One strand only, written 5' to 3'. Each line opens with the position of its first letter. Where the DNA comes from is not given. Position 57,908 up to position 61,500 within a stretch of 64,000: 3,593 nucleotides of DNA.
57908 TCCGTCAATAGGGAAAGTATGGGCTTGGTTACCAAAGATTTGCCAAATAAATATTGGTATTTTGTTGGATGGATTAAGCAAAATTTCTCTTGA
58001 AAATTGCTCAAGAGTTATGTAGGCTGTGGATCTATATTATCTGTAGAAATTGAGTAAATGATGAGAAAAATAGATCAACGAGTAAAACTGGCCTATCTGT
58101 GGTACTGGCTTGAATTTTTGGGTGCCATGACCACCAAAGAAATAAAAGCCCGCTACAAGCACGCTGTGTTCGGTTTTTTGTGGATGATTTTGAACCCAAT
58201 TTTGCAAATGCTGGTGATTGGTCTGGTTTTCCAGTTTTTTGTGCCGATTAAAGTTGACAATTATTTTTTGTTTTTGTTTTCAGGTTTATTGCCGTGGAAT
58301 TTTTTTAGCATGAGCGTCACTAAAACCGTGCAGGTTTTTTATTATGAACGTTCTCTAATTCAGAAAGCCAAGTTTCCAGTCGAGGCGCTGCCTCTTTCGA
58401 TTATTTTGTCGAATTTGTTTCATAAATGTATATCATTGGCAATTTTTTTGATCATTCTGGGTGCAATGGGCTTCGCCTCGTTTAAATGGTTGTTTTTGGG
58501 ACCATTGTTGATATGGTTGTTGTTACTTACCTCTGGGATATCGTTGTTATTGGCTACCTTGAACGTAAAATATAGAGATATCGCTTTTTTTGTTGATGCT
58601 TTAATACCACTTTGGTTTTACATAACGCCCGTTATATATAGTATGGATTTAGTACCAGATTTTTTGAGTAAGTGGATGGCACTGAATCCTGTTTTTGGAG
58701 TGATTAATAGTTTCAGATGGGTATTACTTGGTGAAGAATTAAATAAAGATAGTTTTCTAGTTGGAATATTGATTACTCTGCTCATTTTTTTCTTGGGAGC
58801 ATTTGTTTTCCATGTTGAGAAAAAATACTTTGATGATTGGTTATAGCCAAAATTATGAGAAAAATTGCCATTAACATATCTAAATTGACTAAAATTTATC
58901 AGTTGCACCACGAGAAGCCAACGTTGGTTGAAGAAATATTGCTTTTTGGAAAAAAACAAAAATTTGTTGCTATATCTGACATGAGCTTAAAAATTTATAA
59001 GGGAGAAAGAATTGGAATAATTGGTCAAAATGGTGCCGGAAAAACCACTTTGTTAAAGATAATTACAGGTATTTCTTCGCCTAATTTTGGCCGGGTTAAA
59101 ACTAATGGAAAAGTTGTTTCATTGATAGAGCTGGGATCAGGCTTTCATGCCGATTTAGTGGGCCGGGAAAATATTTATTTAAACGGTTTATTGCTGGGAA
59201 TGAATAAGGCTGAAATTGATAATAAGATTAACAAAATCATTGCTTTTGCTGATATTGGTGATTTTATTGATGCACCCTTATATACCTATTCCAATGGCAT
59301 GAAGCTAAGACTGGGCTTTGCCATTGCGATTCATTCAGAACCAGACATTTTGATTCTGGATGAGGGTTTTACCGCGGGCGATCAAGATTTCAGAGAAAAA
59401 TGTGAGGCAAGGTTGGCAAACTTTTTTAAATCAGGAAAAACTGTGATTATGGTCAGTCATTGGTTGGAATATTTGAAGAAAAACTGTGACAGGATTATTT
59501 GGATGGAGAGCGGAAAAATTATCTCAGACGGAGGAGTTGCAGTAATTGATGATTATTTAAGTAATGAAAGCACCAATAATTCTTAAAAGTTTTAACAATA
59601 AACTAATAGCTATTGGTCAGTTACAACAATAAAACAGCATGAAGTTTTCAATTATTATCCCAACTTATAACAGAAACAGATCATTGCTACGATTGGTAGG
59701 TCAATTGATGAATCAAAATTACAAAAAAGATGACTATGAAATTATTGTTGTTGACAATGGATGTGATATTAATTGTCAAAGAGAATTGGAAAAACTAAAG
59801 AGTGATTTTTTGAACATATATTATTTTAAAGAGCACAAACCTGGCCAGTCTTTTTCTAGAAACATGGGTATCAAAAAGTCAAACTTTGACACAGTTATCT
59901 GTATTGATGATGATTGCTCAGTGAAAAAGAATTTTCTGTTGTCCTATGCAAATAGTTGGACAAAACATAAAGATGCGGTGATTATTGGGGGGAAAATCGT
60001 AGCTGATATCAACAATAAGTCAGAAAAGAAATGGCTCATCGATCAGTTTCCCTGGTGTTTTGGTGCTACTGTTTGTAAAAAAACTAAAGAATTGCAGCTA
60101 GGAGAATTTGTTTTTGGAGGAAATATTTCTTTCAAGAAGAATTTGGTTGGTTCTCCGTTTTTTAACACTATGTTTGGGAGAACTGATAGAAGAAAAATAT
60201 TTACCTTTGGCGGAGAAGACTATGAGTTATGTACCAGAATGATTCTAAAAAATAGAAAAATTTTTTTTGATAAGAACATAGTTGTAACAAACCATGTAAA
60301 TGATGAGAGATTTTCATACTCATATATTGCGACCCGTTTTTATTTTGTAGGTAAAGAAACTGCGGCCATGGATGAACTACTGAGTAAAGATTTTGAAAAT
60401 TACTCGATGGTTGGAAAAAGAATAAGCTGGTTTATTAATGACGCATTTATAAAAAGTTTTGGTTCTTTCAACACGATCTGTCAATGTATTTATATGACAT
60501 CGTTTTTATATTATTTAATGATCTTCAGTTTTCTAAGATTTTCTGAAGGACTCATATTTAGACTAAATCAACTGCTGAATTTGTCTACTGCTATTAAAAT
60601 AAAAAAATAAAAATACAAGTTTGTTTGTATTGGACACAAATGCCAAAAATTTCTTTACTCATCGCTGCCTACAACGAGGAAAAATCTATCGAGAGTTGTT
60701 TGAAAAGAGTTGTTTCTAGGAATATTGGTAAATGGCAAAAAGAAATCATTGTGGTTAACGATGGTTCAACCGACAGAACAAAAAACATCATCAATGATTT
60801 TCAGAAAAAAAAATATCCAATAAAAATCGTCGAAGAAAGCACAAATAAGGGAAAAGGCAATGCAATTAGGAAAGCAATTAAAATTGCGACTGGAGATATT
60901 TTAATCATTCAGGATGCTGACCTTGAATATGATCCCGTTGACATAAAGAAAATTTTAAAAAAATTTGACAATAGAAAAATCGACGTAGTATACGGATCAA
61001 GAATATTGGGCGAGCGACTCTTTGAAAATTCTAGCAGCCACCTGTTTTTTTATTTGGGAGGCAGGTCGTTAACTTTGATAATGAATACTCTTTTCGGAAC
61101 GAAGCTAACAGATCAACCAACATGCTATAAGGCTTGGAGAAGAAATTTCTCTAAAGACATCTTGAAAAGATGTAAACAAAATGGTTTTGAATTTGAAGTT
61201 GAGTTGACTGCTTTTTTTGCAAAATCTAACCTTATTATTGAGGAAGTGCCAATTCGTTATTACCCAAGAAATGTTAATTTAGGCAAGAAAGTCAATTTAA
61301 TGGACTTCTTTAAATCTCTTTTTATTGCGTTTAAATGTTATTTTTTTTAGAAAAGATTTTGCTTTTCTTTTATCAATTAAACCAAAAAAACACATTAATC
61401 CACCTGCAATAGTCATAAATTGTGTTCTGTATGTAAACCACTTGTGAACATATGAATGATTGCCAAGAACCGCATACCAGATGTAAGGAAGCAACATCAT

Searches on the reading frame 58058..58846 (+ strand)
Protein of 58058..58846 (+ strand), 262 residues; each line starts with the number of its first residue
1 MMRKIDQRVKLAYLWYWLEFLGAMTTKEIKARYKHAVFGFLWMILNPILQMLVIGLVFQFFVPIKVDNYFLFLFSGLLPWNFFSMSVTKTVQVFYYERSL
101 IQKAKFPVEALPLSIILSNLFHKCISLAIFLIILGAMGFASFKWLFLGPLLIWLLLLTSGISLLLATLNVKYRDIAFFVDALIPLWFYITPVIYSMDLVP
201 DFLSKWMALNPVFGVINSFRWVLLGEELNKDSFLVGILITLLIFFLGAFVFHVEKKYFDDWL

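Call 77: search_protein_families(library=pfam, proteins=[window:58058-58846:+], max_evalue=0.0001)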
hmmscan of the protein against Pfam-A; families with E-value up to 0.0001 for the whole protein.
window:58058-58846:+ (262 aa): 1 family
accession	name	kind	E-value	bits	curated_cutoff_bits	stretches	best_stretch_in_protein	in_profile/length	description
PF01061.29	ABC2_membrane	-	2.9e-15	56.8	26.9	1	21-223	3-210/211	ABC-2 type transporter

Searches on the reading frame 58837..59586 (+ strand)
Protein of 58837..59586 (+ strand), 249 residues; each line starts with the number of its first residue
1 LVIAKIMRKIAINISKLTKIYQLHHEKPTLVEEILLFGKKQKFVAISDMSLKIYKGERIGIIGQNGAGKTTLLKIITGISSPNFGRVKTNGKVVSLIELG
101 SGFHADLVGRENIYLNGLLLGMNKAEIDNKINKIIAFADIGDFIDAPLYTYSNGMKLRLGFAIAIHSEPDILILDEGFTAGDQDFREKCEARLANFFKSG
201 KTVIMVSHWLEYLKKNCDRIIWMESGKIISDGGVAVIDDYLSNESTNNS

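Call 77: search_protein_families(library=pfam, proteins=[window:58837-59586:+], max_evalue=0.0001)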
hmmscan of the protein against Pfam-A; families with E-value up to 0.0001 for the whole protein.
window:58837-59586:+ (249 aa): 2 families
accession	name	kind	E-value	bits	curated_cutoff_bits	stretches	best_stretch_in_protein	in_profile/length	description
PF00005.33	ABC_tran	-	4.3e-23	82.9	25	1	47-177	2-135/137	ABC transporter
PF13304.12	AAA_21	-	1.3e-05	25.8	27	0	60-81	3-24/304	AAA domain, putative AbiEii toxin, Type IV TA system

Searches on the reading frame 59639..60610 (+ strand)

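Call 77: search_protein_families(library=pfam, proteins=[window:59639-60610:+], max_evalue=0.0001)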
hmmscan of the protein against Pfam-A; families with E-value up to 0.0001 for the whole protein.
window:59639-60610:+ (323 aa): 3 families
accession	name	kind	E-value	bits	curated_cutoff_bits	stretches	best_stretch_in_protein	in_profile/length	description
PF00535.33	Glycos_transf_2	-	2e-21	77.1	23.3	1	4-130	1-126/168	Glycosyl transferase family 2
PF13641.12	Glyco_tranf_2_3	-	1.5e-10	41.9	27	1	3-123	3-126/230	Glycosyltransferase like family 2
PF10111.15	Glyco_tranf_2_2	-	1e-05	25.7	27.3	1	4-97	1-96/276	Glycosyltransferase like family 2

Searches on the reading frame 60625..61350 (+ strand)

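Call 77: search_protein_families(library=pfam, proteins=[window:60625-61350:+], max_evalue=0.0001)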
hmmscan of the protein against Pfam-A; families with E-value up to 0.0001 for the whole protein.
window:60625-61350:+ (241 aa): 2 families
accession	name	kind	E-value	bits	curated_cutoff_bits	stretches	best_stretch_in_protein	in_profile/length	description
PF00535.33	Glycos_transf_2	-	8.9e-35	120.5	23.3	1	10-177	1-165/168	Glycosyl transferase family 2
PF13641.12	Glyco_tranf_2_3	-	8.3e-07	29.7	27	1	7-124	1-121/230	Glycosyltransferase like family 2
